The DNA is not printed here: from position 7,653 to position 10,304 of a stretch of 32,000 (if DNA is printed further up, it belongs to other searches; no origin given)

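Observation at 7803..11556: Dpm1-like soluble GT2, small single-pass protein and 783-aa DUF2206-like polytopic protein: candidate uncharacterised extracytoplasmic glycan-transfer/polymerisation module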

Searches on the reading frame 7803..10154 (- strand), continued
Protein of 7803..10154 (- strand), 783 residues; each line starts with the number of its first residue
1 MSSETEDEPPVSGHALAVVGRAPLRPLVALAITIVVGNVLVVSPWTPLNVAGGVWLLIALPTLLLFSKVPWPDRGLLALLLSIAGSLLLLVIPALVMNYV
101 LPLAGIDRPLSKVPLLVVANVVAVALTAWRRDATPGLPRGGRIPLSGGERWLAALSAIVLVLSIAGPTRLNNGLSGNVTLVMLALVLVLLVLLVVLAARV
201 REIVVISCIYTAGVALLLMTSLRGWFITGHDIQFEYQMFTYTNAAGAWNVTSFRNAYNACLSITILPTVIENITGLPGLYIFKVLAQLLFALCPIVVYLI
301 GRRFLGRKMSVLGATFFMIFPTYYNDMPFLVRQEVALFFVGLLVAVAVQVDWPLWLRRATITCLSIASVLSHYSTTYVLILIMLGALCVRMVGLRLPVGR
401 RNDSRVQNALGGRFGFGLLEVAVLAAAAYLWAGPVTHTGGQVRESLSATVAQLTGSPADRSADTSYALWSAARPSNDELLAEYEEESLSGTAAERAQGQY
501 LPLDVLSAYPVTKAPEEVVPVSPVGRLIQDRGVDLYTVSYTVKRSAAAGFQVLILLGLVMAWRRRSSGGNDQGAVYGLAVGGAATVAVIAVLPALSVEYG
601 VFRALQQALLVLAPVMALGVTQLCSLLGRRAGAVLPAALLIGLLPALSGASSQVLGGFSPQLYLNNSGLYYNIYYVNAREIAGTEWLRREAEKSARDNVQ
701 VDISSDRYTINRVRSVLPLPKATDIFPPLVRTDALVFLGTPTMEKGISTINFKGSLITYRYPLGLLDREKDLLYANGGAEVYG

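Call 23: fold_search(model_id=the predicted structure, library=pdb)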
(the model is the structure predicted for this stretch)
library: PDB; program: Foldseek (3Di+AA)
matches with E <= 10: 201; with E <= 0.001: 4
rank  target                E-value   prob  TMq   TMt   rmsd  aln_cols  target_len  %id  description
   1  8if8_B                3.5e-05  1.00  0.37  0.44  11.4       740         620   13  Arabinosyltransferase AftA (released 2023-05-31)
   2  8if8_C                1.4e-04  1.00  0.36  0.45  11.0       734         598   13  Arabinosyltransferase AftA (released 2023-05-31)
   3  6ftg_5                3.2e-04  1.00  0.34  0.40  16.4       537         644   13  Subtomogram average of OST-containing ribosome-translocon complexes from canine rough microsomal membranes (released 2018-03-21)
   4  6s7o_A                7.0e-04  1.00  0.37  0.43  13.7       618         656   13  Cryo-EM structure of human oligosaccharyltransferase complex OST-A (released 2019-12-18)
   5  8b6l_I                1.0e-03  1.00  0.36  0.40  16.2       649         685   12  Subtomogram average of the human Sec61-TRAP-OSTA-translocon (released 2022-12-07)
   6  9n9j_I                1.9e-03  1.00  0.35  0.39  17.4       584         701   12  Structure of a GRP94 folding intermediate engaged with a CCDC134- and FKBP11-bound secretory translocon (released 2025-11-19)
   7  6s7t_A                2.8e-03  1.00  0.35  0.38  16.7       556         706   13  Cryo-EM structure of human oligosaccharyltransferase complex OST-B (released 2019-12-18)
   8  8age_A                3.9e-03  1.00  0.34  0.41  17.0       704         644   11  Structure of yeast oligosaccharylransferase complex with acceptor peptide bound (released 2022-12-07)
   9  7oci_F                5.3e-03  1.00  0.34  0.40  17.0       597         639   13  Cryo-EM structure of yeast Ost6p containing oligosaccharyltransferase complex (released 2022-02-16)
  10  8agc_A                5.8e-03  1.00  0.34  0.37  15.7       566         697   12  Structure of yeast oligosaccharylransferase complex with lipid-linked oligosaccharide and non-acceptor peptide bound (released 2022-12-07)
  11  6ezn_F                7.3e-03  1.00  0.36  0.42  18.9       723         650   10  Cryo-EM structure of the yeast oligosaccharyltransferase (OST) complex (released 2018-01-17)
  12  5ogl_A                2.2e-02  1.00  0.35  0.38  14.3       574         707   12  Structure of bacterial oligosaccharyltransferase PglB in complex with an acceptor peptide and an lipid-linked oligosac (released 2017-10-25)
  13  8agb_A                3.2e-02  1.00  0.37  0.43  17.3       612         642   11  Structure of yeast oligosaccharylransferase complex with lipid-linked oligosaccharide bound (released 2022-12-07)
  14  6gxc_A                3.8e-02  1.00  0.33  0.36  11.6       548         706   13  Bacterial oligosaccharyltransferase PglB in complex with an inhibitory peptide and a reactive lipid-linked oligosaccha (released 2018-11-14)
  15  6c26_A                6.3e-02  1.00  0.33  0.39  19.0       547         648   11  The Cryo-EM structure of a eukaryotic oligosaccharyl transferase complex (released 2018-01-31)
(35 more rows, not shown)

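Call 27: search_solved_structures(query=A1, max_evalue=10)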
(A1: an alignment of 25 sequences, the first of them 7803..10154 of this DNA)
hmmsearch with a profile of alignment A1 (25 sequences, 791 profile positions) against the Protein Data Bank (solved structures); distinct sequences matched with E-value up to 10: 1.
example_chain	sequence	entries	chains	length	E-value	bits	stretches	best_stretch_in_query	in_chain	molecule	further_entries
2a72_A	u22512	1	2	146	2.9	9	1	712-744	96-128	Regulator of G-protein signalling 7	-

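Call 31: find_encoding_contigs(protein=P0001, flank=10000, max_places=1)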
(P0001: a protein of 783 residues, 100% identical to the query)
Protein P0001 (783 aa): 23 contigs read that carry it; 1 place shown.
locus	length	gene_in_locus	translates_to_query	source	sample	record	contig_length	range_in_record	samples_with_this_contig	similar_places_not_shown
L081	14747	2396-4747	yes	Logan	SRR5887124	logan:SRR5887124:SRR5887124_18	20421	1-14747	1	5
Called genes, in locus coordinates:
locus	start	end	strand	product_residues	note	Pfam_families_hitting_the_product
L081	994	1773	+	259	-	PF00535:Glycos_transf_2, PF13641:Glyco_tranf_2_3 (weak)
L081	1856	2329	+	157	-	-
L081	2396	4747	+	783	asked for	PF09971:DUF2206 (faint)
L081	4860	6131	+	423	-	PF16933:PelG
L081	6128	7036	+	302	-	-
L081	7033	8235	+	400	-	PF13439:Glyco_transf_4, PF13579:Glyco_trans_4_4, PF20706:GT4-conflict, PF00534:Glycos_transf_1, PF13692:Glyco_trans_1_4, PF13524:Glyco_trans_1_2 (faint)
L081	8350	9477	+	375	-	PF00150:Cellulase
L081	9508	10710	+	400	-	PF20706:GT4-conflict (faint), PF13439:Glyco_transf_4, PF13579:Glyco_trans_4_4, PF00534:Glycos_transf_1, PF13692:Glyco_trans_1_4, PF13524:Glyco_trans_1_2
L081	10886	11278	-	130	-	-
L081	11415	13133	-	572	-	PF13196:DUF4012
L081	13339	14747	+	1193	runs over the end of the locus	PF17757:UvrB_inter, PF22590:Cas3-like_C_2 (faint), PF02559:CarD_TRCF_RID, PF00270:DEAD, PF04851:ResIII (weak), PF00271:Helicase_C, PF03461:TRCF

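Call 32: find_encoding_contigs(protein=P0088, flank=10000, max_places=1)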
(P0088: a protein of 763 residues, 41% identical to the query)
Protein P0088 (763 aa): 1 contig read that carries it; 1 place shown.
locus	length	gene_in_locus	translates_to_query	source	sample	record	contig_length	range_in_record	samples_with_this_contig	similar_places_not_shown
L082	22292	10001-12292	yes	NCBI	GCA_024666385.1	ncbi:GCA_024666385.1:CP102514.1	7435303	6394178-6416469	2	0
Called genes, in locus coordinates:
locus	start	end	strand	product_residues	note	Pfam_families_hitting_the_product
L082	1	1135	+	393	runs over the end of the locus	PF00155:Aminotran_1_2 (weak), PF00266:Aminotran_5, PF01041:DegT_DnrJ_EryC1 (weak), PF01053:Cys_Met_Meta_PP (weak)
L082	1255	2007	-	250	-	PF00590:TP_methylase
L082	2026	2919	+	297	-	PF02754:CCG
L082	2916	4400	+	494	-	PF02589:LUD_dom, PF13187:Fer4_9 (faint), PF00037:Fer4 (faint), PF13183:Fer4_8, PF13237:Fer4_10 (faint), PF11870:LutB_C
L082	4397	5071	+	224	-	PF02589:LUD_dom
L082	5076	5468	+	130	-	PF00903:Glyoxalase, PF18029:Glyoxalase_6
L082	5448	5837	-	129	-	PF03745:DUF309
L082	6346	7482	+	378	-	PF13385:Laminin_G_3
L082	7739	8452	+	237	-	PF00535:Glycos_transf_2, PF13641:Glyco_tranf_2_3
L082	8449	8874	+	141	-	-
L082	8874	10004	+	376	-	PF13439:Glyco_transf_4, PF13579:Glyco_trans_4_4, PF20706:GT4-conflict, PF00534:Glycos_transf_1, PF13692:Glyco_trans_1_4, PF13524:Glyco_trans_1_2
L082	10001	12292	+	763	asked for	PF09971:DUF2206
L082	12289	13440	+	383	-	PF20706:GT4-conflict, PF13439:Glyco_transf_4, PF13579:Glyco_trans_4_4, PF00534:Glycos_transf_1, PF13692:Glyco_trans_1_4, PF13524:Glyco_trans_1_2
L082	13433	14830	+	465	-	PF01943:Polysacc_synt, PF13440:Polysacc_synt_3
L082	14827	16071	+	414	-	PF04230:PS_pyruv_trans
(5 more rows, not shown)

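Call 38: find_encoding_contigs(protein=P0089, flank=10000, max_places=1)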
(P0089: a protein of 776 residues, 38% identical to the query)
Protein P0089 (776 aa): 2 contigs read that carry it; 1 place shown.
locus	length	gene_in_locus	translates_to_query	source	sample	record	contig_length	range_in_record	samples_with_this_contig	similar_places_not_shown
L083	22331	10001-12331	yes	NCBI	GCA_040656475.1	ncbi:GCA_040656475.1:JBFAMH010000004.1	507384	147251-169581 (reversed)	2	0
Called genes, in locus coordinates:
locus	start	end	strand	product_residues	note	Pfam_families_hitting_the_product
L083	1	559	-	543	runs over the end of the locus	PF05223:MecA_N (weak), PF00905:Transpeptidase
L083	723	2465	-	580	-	PF02366:PMT, PF13231:PMT_2, PF16192:PMT_4TMC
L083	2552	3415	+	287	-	PF00590:TP_methylase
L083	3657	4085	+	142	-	-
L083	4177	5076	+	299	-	PF01026:TatD_DNase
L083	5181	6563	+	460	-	PF03990:DUF348, PF07501:G5, PF06737:Transglycosylas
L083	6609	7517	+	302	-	PF00398:RrnaAD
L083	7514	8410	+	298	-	PF00288:GHMP_kinases_N, PF08544:GHMP_kinases_C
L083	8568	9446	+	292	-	PF00535:Glycos_transf_2, PF13641:Glyco_tranf_2_3 (weak)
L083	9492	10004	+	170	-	-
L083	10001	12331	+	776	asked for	PF09971:DUF2206 (weak)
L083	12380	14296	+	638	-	PF13439:Glyco_transf_4, PF13477:Glyco_trans_4_2 (weak), PF13579:Glyco_trans_4_4, PF13439:Glyco_transf_4, PF20706:GT4-conflict, PF00534:Glycos_transf_1, PF13692:Glyco_trans_1_4, PF13524:Glyco_trans_1_2, +1 more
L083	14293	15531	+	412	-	PF13439:Glyco_transf_4, PF13579:Glyco_trans_4_4, PF20706:GT4-conflict, PF00534:Glycos_transf_1, PF13692:Glyco_trans_1_4, PF13524:Glyco_trans_1_2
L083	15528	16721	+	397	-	PF13439:Glyco_transf_4, PF20706:GT4-conflict, PF00534:Glycos_transf_1, PF13692:Glyco_trans_1_4, PF13524:Glyco_trans_1_2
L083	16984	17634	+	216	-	PF10706:Aminoglyc_resit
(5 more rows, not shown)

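Call 39: find_encoding_contigs(protein=P0114, flank=10000, max_places=1)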
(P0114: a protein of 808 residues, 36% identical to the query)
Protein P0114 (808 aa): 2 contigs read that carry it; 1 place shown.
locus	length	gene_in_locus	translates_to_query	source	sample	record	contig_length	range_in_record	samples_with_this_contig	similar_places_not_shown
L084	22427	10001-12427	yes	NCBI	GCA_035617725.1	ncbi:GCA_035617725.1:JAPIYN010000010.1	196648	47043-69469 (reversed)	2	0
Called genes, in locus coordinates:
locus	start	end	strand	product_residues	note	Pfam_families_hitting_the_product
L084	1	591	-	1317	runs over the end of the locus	PF00990:GGDEF, PF00563:EAL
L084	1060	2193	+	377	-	PF01636:APH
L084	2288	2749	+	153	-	PF00989:PAS, PF08448:PAS_4 (weak), PF13426:PAS_9 (weak)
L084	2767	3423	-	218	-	PF00440:TetR_N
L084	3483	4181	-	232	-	PF00440:TetR_N, PF21935:TetR_C_45, PF16925:TetR_C_13 (weak)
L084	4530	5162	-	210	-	PF00440:TetR_N, PF21935:TetR_C_45, PF16925:TetR_C_13 (weak)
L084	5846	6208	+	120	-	PF00989:PAS (weak), PF13188:PAS_8 (weak), PF08448:PAS_4 (weak), PF13426:PAS_9 (weak)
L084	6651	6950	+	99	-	PF00934:PE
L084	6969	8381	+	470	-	PF00823:PPE, PF12484:PPE-SVP (weak)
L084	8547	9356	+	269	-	PF00535:Glycos_transf_2, PF13641:Glyco_tranf_2_3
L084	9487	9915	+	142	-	-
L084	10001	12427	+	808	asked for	PF09971:DUF2206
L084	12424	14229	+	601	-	PF13439:Glyco_transf_4, PF13579:Glyco_trans_4_4, PF13439:Glyco_transf_4, PF13579:Glyco_trans_4_4, PF20706:GT4-conflict, PF00534:Glycos_transf_1, PF13692:Glyco_trans_1_4, PF13524:Glyco_trans_1_2, +1 more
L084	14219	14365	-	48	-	-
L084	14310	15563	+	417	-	PF01943:Polysacc_synt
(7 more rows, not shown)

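Call 41: find_encoding_contigs(protein=P0002, flank=10000, max_places=1)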
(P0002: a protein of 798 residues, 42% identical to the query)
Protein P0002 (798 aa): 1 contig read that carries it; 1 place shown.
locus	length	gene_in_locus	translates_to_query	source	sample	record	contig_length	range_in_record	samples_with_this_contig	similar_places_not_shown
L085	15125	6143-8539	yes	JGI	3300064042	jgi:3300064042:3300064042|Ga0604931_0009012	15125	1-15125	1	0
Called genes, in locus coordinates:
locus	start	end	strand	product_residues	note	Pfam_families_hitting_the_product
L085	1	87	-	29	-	?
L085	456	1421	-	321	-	PF00535:Glycos_transf_2, PF13641:Glyco_tranf_2_3 (faint)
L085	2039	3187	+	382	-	PF00150:Cellulase, PF01229:Glyco_hydro_39 (weak)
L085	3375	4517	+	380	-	PF13439:Glyco_transf_4, PF13579:Glyco_trans_4_4, PF20706:GT4-conflict, PF00534:Glycos_transf_1, PF13692:Glyco_trans_1_4, PF13524:Glyco_trans_1_2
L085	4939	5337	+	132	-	-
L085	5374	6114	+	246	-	PF01522:Polysacc_deac_1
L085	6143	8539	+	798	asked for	PF09971:DUF2206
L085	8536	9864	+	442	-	PF01943:Polysacc_synt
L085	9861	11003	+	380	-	PF13439:Glyco_transf_4, PF13579:Glyco_trans_4_4, PF20706:GT4-conflict, PF00534:Glycos_transf_1, PF13692:Glyco_trans_1_4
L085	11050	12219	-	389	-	PF13439:Glyco_transf_4, PF13579:Glyco_trans_4_4, PF20706:GT4-conflict, PF00534:Glycos_transf_1, PF13692:Glyco_trans_1_4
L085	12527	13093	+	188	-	PF04307:YdjM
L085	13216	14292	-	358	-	PF03916:NrfD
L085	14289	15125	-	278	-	?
